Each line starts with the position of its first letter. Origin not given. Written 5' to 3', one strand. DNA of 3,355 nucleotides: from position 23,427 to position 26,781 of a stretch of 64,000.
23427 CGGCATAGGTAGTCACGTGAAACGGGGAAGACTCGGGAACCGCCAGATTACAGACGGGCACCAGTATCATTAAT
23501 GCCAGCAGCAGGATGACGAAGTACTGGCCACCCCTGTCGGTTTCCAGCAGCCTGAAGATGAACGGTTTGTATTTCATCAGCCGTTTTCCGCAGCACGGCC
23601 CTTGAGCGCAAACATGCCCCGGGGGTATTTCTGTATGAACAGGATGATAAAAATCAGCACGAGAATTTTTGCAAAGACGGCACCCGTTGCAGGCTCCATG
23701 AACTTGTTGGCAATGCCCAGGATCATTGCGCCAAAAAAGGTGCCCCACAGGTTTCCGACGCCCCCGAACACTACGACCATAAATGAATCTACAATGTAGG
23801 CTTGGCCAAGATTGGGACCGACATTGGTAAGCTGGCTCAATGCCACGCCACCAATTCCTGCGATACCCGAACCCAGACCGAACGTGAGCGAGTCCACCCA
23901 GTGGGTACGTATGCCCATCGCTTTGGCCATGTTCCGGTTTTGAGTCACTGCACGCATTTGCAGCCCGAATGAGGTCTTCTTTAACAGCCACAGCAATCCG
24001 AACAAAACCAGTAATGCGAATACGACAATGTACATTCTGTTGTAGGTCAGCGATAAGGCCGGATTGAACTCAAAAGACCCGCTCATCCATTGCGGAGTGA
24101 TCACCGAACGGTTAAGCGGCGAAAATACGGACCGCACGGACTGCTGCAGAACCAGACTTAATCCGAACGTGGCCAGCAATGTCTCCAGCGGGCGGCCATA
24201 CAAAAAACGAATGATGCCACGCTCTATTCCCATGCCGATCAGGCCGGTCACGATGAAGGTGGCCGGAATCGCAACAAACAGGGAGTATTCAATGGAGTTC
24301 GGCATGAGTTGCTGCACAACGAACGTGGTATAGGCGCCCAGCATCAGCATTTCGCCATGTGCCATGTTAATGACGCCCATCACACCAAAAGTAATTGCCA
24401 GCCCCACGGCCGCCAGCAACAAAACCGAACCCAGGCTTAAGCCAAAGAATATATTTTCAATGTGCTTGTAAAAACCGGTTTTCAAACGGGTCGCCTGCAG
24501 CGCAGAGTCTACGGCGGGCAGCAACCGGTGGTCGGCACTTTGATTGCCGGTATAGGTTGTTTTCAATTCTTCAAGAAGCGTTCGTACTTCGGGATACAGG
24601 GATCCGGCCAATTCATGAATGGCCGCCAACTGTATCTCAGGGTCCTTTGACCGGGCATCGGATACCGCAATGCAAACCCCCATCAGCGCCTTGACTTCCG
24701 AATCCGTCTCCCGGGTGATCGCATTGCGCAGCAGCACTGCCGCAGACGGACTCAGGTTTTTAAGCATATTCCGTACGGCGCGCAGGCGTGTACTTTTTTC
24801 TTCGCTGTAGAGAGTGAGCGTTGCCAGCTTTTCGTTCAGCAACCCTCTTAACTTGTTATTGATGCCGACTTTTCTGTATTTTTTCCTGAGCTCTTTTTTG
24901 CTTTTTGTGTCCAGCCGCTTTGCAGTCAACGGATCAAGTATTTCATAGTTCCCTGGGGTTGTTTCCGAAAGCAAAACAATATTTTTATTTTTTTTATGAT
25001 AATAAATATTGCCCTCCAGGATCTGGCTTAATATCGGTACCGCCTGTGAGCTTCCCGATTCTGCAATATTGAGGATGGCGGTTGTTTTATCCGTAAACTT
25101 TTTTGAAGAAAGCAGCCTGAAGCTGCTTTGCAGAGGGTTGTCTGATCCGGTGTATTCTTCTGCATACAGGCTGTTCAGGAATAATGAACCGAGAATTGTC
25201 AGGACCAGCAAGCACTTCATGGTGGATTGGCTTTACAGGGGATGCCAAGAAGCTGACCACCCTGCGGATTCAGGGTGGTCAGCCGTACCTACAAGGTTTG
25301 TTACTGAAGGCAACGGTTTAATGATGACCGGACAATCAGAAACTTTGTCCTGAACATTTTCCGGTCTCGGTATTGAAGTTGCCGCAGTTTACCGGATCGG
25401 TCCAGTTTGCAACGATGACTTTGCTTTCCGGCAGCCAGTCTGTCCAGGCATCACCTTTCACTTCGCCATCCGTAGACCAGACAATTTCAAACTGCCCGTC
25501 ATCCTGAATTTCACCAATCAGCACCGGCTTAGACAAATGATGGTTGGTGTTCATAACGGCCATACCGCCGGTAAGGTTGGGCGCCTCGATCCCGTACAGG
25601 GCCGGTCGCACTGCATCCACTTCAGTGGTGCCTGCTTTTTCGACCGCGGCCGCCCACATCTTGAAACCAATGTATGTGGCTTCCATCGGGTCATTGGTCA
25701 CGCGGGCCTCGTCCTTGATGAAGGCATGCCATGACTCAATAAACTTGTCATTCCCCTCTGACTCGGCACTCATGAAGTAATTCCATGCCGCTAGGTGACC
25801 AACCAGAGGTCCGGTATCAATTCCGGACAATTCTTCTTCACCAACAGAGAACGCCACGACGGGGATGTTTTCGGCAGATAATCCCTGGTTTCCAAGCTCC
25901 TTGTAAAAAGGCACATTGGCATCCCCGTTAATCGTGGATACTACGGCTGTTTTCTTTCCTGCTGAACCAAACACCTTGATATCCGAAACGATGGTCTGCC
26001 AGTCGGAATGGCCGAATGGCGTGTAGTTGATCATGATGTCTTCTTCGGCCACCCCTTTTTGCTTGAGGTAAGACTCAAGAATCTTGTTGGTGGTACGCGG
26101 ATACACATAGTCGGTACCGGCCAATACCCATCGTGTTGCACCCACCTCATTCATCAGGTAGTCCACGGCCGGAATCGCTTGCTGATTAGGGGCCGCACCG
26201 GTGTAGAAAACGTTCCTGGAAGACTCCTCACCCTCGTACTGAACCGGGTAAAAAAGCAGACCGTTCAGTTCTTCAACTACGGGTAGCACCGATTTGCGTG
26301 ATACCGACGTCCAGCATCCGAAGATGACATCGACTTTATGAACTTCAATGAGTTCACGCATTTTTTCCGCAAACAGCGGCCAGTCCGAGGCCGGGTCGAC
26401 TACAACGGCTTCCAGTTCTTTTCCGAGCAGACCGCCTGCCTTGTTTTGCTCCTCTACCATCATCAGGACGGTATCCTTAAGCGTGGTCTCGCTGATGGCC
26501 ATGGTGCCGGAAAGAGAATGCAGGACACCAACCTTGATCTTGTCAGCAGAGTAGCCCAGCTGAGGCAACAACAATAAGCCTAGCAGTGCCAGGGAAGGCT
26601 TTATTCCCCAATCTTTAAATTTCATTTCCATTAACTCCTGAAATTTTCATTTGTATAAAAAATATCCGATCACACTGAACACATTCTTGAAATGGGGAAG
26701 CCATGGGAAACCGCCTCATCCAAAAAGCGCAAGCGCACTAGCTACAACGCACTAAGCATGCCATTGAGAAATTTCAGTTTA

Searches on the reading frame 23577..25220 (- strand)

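Call 62: search_protein_families(library=pfam, proteins=[window:23577-25220:-], max_evalue=0.00001)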
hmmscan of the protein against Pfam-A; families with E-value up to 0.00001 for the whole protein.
window:23577-25220:- (547 aa): 1 family
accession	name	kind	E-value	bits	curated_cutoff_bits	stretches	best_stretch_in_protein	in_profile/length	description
PF02653.21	BPD_transp_2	-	4.9e-47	160.8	26.8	1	256-527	1-267/269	Branched-chain amino acid transport system / permease component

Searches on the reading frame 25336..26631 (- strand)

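Call 62: search_protein_families(library=pfam, proteins=[window:25336-26631:-], max_evalue=0.00001)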
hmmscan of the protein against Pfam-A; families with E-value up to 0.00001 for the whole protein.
window:25336-26631:- (431 aa): 2 families
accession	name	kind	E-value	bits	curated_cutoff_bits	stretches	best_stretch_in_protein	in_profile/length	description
PF13433.12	Peripla_BP_5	-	2.7e-165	550.3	27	1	32-399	1-360/363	Periplasmic binding protein domain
PF13458.12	Peripla_BP_6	-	1.8e-70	238.7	31.7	1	31-380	1-343/343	Periplasmic binding protein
